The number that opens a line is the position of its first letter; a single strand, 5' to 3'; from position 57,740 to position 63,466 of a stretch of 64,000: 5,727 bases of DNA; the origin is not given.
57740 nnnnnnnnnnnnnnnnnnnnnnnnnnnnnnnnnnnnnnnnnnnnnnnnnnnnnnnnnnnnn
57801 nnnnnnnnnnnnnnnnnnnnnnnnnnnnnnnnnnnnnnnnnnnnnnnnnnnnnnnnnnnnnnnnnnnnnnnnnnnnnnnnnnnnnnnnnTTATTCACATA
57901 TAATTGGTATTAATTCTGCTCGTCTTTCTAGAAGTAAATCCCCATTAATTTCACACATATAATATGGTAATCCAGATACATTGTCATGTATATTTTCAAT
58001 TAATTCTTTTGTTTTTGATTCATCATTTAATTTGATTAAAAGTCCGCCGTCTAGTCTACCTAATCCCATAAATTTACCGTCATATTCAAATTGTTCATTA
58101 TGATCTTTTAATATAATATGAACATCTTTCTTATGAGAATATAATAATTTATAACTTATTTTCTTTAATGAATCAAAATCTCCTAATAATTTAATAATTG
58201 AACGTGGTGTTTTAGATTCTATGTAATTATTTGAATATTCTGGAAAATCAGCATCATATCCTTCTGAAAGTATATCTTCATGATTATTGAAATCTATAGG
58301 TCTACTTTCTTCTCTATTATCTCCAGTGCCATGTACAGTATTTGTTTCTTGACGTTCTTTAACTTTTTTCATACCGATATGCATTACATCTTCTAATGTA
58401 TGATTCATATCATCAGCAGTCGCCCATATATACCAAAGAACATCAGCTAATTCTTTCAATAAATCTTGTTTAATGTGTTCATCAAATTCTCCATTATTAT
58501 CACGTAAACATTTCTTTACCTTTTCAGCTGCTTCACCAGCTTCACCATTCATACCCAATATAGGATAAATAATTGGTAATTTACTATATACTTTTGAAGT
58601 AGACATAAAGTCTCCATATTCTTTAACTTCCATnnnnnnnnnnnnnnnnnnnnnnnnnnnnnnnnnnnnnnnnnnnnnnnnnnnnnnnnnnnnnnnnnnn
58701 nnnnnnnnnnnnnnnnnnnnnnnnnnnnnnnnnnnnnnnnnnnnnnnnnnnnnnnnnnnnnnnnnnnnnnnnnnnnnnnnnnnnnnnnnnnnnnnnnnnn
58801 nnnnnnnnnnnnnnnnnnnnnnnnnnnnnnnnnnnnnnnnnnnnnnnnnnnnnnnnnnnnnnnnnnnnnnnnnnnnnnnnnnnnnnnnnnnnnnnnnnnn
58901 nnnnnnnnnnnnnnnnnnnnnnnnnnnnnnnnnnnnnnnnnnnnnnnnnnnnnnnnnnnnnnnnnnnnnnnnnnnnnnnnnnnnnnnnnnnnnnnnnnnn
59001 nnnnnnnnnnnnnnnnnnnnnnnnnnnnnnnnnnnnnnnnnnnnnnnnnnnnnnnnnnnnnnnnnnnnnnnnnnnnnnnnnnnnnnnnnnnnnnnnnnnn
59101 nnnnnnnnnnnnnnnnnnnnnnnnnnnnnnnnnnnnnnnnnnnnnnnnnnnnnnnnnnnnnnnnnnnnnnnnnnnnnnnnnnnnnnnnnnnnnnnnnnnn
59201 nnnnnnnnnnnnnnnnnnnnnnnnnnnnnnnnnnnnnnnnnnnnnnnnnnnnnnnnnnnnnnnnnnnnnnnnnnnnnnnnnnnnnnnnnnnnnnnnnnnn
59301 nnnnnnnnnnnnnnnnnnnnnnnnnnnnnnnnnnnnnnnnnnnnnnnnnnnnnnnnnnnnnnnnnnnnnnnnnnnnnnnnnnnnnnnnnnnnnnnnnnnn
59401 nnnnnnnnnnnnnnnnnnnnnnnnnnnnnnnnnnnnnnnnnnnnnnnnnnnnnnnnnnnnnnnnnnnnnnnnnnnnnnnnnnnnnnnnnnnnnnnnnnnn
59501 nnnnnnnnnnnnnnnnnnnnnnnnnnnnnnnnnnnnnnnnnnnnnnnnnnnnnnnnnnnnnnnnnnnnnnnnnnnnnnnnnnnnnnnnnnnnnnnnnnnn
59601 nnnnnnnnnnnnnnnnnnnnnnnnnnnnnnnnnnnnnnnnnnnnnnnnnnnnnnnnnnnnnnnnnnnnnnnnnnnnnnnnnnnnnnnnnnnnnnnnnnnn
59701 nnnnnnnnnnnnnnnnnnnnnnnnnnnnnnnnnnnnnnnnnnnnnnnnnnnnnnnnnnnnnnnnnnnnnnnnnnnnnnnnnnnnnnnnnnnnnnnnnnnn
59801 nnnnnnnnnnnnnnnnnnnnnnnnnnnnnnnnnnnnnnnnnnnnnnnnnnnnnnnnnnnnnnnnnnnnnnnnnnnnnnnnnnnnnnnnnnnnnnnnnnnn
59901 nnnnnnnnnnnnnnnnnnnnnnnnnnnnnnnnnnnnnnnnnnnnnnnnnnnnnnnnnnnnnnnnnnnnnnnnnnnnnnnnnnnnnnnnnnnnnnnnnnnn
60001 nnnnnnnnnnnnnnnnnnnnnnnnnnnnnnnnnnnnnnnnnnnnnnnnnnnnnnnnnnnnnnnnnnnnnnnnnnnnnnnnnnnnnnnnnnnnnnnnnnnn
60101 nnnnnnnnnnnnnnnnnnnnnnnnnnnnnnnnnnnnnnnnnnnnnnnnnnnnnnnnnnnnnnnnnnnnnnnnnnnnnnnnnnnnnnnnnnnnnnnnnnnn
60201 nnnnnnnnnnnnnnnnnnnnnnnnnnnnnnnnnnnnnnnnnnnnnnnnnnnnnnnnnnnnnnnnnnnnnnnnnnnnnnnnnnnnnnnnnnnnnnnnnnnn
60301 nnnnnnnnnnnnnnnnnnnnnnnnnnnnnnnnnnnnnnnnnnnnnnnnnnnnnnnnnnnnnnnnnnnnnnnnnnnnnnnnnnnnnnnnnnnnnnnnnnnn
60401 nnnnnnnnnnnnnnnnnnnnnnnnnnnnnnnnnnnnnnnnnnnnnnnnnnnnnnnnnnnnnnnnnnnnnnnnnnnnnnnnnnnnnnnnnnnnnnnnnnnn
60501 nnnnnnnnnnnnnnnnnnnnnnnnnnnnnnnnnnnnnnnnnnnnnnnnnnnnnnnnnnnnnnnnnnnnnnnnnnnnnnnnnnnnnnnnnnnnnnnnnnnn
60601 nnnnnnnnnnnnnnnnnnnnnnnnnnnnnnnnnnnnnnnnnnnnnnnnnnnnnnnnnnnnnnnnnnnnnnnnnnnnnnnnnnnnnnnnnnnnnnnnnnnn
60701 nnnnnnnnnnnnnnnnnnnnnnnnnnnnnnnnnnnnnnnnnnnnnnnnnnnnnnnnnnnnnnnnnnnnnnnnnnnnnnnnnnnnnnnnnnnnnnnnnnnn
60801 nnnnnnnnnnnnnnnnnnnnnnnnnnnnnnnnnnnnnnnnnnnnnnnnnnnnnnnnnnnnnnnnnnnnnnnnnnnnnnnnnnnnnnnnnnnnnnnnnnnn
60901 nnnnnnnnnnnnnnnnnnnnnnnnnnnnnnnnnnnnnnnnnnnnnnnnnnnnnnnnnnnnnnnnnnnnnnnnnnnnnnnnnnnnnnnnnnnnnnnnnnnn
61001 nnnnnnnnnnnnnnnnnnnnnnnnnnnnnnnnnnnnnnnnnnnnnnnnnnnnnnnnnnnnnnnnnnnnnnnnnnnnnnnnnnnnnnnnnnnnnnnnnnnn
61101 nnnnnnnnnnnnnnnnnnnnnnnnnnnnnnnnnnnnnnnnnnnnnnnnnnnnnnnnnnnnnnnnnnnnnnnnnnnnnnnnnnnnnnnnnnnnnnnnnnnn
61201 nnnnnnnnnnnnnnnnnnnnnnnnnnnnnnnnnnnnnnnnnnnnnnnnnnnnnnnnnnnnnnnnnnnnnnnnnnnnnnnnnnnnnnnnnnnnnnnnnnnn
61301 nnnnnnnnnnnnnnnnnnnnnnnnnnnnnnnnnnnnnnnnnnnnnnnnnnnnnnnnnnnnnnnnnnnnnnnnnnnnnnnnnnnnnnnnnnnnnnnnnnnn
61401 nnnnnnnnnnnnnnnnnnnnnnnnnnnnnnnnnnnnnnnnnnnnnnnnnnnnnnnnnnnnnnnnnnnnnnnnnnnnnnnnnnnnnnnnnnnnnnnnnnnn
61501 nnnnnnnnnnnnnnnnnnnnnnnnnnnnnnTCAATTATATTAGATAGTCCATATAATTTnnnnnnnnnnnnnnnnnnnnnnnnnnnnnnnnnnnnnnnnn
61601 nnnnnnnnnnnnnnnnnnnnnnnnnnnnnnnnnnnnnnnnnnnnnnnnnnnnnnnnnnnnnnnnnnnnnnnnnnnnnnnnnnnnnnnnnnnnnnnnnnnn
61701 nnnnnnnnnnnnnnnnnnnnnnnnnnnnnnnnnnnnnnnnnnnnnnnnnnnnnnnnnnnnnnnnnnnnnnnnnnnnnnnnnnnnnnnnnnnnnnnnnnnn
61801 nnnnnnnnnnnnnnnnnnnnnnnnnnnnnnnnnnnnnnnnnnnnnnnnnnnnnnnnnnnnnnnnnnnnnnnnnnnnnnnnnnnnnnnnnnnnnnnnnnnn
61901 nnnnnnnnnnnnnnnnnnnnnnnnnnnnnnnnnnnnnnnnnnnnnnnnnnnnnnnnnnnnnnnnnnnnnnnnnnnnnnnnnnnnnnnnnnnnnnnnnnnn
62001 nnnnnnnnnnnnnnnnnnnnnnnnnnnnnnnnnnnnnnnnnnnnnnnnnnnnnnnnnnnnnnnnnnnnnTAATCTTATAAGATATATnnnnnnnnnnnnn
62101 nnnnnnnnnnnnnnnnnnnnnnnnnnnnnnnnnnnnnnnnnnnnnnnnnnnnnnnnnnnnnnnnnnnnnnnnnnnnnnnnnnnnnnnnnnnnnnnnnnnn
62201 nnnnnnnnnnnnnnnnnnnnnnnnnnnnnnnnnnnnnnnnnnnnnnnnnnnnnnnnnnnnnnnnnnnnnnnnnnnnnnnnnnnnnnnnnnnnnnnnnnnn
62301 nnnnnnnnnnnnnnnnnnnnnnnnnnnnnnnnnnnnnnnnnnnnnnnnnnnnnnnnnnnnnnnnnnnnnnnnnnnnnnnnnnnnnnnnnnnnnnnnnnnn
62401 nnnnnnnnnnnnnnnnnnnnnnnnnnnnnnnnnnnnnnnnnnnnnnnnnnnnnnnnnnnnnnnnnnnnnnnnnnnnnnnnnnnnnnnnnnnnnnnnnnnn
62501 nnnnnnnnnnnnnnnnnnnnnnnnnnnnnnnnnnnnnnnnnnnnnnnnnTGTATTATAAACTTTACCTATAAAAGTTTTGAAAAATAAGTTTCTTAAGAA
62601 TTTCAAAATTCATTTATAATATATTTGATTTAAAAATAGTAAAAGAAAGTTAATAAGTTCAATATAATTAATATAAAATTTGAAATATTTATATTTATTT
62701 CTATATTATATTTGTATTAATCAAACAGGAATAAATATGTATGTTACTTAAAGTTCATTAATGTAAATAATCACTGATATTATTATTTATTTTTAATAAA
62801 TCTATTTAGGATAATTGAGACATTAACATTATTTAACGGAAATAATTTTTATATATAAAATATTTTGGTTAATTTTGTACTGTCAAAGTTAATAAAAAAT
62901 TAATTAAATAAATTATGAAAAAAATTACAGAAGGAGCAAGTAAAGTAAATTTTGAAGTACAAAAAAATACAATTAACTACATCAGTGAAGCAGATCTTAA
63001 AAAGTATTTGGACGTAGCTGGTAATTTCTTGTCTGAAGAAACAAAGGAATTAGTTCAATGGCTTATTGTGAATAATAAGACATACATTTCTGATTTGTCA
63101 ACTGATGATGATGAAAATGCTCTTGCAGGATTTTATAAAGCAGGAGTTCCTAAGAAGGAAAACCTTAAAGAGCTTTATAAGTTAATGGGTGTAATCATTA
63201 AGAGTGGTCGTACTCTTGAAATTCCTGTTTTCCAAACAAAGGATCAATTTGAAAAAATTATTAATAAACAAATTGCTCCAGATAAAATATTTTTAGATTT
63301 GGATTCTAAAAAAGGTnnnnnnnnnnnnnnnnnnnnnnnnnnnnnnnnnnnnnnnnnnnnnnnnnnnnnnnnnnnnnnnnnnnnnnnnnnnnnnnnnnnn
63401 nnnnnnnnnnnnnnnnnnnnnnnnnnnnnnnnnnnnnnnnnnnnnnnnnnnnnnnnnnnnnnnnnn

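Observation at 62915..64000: Sigma-70-family sigma factor encoded by the phage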

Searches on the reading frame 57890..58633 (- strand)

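Call 46: search_protein_families(library=phrogs, proteins=[window:57890-58633:-], max_evalue=0.001)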
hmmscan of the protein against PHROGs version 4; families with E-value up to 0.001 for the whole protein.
window:57890-58633:- (247 aa): 2 families
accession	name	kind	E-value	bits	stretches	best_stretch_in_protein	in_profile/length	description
phrog_229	-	other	2.5e-19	70.8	1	1-109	248-360/533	MazG-like pyrophosphatase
phrog_22758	-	other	2.6e-08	34.8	1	27-96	136-204/221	MazG-like pyrophosphatase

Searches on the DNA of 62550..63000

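Call 74: search_rna_families(source=window, start=62550, end=63000, threshold=evalue, max_evalue=1)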
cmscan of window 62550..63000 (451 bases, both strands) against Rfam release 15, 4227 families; matches with E-value up to 1: 0.
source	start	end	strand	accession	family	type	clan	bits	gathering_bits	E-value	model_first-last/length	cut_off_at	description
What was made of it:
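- Tried and rejected: Rfam found no family in the 5' leader (call 74).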

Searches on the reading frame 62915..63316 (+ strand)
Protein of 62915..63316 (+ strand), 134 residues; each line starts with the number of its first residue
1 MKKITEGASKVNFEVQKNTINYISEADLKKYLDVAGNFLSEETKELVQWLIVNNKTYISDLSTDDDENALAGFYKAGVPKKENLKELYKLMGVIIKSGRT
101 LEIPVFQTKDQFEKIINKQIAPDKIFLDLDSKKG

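Call 43: search_solved_structures(query=A2, max_evalue=10, show_alignments=2)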
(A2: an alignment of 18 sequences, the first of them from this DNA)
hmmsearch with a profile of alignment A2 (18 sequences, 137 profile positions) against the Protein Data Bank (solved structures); distinct sequences matched with E-value up to 10: 5.
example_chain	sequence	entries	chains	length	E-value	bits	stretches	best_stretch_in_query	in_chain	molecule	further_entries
9m20_A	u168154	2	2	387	0.4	13.6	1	44-97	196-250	mannan endo-1,4-beta-mannosidase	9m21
4nf7_A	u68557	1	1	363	0.4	13.6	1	40-102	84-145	Endo-1,4-beta-glucanase Cel5C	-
3f9i_A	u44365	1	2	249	0.44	13.5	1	89-131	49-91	3-oxoacyl-[acyl-carrier-protein] reductase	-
7qca_LG0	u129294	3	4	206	0.58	13.1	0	22-48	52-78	60S ribosomal protein L8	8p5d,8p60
6zj3_SY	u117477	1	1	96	1.3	12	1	38-101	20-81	Ribosomal protein eS21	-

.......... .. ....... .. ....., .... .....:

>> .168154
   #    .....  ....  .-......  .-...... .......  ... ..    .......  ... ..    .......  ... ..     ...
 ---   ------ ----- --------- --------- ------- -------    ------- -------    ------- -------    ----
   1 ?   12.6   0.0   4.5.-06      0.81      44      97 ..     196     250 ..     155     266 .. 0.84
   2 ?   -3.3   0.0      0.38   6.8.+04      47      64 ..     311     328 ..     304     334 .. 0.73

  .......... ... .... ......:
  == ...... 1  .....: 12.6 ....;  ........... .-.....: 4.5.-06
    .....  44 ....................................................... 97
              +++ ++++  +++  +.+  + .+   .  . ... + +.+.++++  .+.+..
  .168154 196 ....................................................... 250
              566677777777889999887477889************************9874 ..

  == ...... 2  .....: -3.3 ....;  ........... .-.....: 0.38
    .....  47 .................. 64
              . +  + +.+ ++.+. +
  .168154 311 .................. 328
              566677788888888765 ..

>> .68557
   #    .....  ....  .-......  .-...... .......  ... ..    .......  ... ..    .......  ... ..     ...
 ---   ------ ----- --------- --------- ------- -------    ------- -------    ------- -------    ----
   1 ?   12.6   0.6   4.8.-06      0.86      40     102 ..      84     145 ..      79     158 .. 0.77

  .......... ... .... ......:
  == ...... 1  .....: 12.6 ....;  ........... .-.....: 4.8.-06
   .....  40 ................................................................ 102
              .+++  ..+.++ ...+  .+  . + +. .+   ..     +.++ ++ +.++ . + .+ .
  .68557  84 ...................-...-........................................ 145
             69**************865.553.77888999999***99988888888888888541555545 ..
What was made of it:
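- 62915..63316 (+): Lineage-specific all-helical N-terminal domain (aa 1-134), function unknown. It is found only fused in front of this sigma. No PDB sequence match (call 43).
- Tried and rejected: A PDB sequence-profile search gave only noise, E 0.4 or worse (call 43).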

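Call 47: predict_structure(alignment_id=A2)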
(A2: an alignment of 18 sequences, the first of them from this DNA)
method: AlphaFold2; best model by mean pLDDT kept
length: 134 residues; sequences in the alignment: 18
mean_pLDDT: 81.7   pTM: 0.76
mean pLDDT of the five models: 81.7, 81.7, 81.3, 79.4, 79.0
residues with pLDDT >= 90: 50; 70-90: 61; 50-70: 11; < 50: 12
segments of 3 or more residues with pLDDT < 50: 1-10
pLDDT, mean of each block of 10 residues (from residue 1): 42 77 92 91 93 85 75 86 87 88 91 92 78 49
secondary structure, 60 per line:
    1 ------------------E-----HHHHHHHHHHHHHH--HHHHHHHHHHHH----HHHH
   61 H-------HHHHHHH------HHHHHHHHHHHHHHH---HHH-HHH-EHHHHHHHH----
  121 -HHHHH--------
elements in order: H25-38 H41-52 H57-61 H69-75 H82-96 H109-116 H122-126
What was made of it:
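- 62915..63316 (+): pLDDT 82 (call 47).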

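Call 50: search_protein_representatives(alignment_id=A2)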
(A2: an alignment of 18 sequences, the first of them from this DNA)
Query: 18 sequences, 137 profile positions. Proteins with E-value up to 0.001 (for the whole library): 87; up to 1e-10: 65; up to 1e-30: 30. The best 87 are listed.
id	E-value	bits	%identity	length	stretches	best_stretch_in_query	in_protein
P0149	4.9e-50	185.0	-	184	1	1-117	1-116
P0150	1.6e-47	176.9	-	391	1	1-137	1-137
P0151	3.8e-47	175.7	-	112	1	1-111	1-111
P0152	2.0e-46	173.4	-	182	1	1-136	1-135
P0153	4.4e-46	172.2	-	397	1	1-137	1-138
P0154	8.6e-46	171.3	-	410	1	1-137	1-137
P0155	7.2e-45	168.3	-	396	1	1-137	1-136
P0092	2.4e-44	166.6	-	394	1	1-137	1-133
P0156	4.5e-43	162.5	-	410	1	1-137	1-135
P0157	9.0e-43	161.5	-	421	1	1-132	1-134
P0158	1.4e-42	160.9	-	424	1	1-137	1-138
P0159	1.5e-42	160.8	-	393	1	1-137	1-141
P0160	2.0e-42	160.4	-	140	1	31-137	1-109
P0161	1.3e-41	157.7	-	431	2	1-137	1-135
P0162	5.3e-40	152.5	-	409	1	9-137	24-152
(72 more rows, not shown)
